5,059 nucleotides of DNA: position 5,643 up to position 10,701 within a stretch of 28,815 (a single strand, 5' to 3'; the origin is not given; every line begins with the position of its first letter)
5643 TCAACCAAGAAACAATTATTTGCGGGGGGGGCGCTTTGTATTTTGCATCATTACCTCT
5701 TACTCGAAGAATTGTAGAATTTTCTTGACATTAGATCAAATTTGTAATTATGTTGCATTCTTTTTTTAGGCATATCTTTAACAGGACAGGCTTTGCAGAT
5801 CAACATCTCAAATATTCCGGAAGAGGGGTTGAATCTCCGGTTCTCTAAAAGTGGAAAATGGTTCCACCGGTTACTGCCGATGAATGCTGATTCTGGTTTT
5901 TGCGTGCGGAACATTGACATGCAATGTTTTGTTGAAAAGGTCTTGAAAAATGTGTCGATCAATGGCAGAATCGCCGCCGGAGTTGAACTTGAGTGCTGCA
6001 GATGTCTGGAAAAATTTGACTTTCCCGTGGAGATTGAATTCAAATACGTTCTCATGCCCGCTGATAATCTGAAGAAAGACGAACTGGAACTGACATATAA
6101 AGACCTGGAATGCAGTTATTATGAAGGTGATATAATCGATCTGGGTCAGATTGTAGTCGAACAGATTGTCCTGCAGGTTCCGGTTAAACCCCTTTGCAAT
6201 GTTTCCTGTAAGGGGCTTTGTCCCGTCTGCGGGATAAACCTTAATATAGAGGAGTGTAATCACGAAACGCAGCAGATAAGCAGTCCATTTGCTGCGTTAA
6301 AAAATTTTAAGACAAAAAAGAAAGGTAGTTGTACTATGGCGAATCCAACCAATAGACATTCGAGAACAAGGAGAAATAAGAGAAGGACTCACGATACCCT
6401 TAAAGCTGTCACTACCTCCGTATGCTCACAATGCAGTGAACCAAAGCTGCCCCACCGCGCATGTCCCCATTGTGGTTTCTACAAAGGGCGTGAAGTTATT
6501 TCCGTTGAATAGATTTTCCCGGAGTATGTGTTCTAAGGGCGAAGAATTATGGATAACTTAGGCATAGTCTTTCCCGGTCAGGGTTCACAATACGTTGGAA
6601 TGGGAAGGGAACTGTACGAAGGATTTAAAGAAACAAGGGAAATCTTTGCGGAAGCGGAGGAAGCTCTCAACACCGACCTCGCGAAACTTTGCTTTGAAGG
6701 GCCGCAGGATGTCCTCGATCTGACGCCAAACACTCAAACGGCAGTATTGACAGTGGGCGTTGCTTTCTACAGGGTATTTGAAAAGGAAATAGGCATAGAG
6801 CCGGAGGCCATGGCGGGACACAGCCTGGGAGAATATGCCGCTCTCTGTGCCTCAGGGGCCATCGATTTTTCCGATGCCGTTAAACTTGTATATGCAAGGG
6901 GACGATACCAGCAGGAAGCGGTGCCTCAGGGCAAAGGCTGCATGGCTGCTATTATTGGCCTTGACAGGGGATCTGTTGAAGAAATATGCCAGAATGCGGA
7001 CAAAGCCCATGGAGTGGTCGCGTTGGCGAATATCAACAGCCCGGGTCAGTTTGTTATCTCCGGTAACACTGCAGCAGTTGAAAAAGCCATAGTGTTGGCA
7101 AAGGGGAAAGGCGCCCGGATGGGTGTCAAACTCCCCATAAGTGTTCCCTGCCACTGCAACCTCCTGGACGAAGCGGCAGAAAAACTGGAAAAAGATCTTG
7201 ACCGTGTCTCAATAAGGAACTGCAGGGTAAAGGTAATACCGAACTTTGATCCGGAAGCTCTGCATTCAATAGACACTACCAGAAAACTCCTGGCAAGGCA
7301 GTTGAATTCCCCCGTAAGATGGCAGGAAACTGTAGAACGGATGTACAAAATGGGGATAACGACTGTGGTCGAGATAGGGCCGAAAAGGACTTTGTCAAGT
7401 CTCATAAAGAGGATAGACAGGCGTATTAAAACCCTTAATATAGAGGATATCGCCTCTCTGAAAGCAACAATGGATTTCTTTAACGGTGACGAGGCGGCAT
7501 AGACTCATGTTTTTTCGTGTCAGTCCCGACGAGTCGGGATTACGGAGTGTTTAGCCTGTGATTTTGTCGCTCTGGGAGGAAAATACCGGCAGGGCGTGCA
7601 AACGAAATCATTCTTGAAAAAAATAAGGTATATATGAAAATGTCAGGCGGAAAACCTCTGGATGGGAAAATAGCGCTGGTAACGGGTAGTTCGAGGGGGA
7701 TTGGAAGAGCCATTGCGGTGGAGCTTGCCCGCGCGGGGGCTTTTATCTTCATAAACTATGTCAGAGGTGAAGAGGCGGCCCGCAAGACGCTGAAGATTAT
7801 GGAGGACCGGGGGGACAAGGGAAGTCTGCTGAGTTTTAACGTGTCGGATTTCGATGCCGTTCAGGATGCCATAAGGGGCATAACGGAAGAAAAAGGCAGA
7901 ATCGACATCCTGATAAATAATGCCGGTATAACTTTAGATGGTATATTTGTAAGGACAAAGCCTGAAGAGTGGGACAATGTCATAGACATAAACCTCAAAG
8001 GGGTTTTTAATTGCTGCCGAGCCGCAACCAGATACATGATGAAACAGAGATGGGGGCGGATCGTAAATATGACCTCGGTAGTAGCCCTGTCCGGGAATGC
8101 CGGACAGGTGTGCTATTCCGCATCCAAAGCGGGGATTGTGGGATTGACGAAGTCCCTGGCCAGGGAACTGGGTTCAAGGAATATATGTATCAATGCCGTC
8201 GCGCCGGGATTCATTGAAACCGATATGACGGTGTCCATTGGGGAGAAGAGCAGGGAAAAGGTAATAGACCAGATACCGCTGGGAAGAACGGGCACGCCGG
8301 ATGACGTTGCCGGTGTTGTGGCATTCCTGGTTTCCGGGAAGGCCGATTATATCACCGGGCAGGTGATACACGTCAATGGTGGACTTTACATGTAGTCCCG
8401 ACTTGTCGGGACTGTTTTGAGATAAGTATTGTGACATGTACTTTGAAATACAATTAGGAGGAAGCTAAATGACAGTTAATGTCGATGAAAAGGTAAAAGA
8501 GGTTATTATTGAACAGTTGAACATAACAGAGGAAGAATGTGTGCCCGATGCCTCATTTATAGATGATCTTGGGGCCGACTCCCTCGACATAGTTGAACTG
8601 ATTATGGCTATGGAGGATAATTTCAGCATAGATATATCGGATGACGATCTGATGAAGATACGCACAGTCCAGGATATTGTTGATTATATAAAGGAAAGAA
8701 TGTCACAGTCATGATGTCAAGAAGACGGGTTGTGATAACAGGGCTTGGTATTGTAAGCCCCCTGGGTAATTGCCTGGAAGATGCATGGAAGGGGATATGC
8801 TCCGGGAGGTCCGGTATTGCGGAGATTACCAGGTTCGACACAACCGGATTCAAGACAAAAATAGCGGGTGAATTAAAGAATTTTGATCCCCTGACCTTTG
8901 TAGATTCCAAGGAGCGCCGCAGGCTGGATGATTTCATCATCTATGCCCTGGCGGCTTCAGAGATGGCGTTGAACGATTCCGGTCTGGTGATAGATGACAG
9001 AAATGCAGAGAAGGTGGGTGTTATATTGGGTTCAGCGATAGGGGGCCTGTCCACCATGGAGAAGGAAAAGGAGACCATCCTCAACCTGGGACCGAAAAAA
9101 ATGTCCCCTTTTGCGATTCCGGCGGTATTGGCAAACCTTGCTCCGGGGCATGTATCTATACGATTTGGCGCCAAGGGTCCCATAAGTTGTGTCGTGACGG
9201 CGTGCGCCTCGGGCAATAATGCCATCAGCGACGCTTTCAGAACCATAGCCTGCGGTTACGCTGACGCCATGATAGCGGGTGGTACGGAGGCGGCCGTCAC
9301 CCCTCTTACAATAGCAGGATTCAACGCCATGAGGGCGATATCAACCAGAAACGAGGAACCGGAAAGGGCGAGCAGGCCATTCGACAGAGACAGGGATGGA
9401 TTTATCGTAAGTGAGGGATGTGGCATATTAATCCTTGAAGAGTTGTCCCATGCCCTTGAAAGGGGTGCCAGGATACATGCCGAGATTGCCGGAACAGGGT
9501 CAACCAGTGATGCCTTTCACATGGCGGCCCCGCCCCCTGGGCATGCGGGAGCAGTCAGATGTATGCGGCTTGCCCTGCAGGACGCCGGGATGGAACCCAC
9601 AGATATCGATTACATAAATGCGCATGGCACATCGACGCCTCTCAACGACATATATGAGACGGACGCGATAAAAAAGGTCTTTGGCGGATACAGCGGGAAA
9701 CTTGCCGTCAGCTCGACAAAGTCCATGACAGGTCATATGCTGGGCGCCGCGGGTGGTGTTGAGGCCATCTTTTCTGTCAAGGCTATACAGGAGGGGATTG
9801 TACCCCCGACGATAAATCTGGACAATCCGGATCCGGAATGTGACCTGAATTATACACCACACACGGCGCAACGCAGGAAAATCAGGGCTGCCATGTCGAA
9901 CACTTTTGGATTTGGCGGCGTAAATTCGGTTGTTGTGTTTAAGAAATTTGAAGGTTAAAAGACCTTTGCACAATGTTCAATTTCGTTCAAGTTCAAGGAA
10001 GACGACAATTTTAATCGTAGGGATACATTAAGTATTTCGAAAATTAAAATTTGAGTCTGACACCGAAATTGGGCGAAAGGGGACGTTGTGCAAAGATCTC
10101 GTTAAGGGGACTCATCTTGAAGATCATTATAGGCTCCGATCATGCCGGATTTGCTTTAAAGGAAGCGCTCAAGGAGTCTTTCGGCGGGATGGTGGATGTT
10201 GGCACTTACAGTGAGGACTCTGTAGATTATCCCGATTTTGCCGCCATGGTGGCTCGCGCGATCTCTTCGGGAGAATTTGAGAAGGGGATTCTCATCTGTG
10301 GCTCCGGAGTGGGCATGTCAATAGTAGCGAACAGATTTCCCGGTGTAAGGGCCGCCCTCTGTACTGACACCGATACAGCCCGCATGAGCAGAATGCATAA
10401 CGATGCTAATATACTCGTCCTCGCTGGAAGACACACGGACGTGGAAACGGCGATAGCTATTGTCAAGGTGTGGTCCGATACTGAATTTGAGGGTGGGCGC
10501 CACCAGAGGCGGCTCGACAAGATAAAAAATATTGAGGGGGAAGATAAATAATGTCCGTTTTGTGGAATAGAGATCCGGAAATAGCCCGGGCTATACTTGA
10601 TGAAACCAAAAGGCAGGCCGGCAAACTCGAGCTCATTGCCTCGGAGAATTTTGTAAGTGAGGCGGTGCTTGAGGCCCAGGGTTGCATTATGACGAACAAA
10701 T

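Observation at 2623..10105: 142-bp MITE family: three full copies, each with its own 5-bp target-site duplication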

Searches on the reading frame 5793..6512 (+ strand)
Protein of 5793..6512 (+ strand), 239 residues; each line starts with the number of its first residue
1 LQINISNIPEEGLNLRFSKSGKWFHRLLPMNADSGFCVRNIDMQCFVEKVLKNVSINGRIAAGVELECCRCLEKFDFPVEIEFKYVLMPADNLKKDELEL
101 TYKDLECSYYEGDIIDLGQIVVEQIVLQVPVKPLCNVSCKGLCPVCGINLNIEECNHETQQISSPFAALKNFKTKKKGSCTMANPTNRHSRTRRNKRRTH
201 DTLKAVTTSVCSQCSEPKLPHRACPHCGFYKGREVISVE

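Call 12: search_protein_families(library=pfam, proteins=[window:5793-6512:+])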
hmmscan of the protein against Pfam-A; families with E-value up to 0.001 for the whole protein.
window:5793-6512:+ (239 aa): 2 families
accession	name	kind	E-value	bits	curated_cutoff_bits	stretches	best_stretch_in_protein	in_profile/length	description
PF02620.22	YceD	-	9e-31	106.8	33.2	1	57-173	2-119/119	Large ribosomal RNA subunit accumulation protein YceD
PF01783.29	Ribosomal_L32p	-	5.2e-23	81.4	21.3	1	183-237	1-55/56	Ribosomal L32p protein family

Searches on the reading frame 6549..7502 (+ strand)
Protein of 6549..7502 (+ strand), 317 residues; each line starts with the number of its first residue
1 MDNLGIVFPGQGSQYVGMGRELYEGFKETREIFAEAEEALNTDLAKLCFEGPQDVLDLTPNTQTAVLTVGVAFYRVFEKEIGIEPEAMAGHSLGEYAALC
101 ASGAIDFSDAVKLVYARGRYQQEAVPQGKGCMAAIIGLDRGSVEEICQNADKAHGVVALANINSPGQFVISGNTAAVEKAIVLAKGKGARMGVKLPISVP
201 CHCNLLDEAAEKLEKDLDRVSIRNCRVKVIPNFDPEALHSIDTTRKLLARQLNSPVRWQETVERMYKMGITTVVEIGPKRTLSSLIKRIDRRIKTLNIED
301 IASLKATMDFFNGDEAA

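Call 12: search_protein_families(library=pfam, proteins=[window:6549-7502:+])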
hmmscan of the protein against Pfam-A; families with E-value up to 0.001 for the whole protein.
window:6549-7502:+ (317 aa): 1 family
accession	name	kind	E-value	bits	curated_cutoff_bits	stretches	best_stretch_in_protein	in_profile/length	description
PF00698.26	Acyl_transf_1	-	2.6e-37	129.4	32.7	1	7-288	3-277/319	Acyl transferase domain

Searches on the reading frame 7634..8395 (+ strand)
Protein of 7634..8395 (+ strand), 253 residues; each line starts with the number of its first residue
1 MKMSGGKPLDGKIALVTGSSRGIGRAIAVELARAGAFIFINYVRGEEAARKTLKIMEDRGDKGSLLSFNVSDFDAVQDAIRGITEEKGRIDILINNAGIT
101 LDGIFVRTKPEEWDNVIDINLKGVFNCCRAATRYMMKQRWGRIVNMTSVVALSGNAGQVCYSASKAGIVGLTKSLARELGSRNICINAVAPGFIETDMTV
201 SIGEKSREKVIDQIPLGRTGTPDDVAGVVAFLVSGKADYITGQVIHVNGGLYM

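Call 12: search_protein_families(library=pfam, proteins=[window:7634-8395:+])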
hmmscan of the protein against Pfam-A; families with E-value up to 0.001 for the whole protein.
window:7634-8395:+ (253 aa): 4 families
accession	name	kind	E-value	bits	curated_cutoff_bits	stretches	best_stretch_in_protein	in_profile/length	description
PF13561.12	adh_short_C2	-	1.3e-68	231.5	27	1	20-251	5-235/236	Enoyl-(Acyl carrier protein) reductase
PF00106.31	adh_short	-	1e-61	208.3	26.6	1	12-205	1-193/195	short chain dehydrogenase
PF08659.16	KR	-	5.1e-16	59.5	22.6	1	15-186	4-173/180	KR domain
PF23441.1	SDR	-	8.4e-05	22.5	27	1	162-252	164-256/258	SDR-like rossmann domain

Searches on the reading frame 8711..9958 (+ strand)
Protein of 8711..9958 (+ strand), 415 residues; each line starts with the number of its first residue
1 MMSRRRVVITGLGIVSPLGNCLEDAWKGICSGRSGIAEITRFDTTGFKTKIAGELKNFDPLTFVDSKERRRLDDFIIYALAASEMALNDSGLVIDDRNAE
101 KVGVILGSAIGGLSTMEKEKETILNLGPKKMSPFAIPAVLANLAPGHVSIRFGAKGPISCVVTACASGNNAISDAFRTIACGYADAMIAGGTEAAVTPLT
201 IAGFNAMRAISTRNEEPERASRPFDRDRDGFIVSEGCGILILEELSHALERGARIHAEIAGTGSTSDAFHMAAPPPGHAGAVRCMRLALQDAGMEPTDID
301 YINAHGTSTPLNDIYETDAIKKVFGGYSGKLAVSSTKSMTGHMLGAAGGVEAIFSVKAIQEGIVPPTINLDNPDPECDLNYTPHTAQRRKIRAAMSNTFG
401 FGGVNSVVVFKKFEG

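Call 12: search_protein_families(library=pfam, proteins=[window:8711-9958:+])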
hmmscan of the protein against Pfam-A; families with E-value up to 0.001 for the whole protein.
window:8711-9958:+ (415 aa): 3 families
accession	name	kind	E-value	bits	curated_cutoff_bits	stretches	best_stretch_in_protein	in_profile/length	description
PF00109.32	ketoacyl-synt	-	6.9e-60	203.2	20.8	1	5-248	2-252/252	Beta-ketoacyl synthase, N-terminal domain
PF02801.28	Ketoacyl-synt_C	-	1.4e-39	135.2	20.8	1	256-370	1-118/119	Beta-ketoacyl synthase, C-terminal domain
PF00108.29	Thiolase_N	-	2.7e-06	27.4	26.4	1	156-194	76-114/260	Thiolase, N-terminal domain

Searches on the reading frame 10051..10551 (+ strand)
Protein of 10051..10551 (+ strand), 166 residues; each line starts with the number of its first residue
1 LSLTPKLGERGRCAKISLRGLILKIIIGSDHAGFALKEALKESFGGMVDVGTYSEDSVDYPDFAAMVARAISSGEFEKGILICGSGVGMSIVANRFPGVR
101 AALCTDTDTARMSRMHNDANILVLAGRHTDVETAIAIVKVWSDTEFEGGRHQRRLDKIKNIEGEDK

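Call 12: search_protein_families(library=pfam, proteins=[window:10051-10551:+])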
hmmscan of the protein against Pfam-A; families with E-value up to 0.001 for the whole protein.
window:10051-10551:+ (166 aa): 1 family
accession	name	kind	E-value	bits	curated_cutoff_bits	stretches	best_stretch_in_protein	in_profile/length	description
PF02502.23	LacAB_rpiB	-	8.3e-55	185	24.7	1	25-158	1-138/138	Ribose/Galactose Isomerase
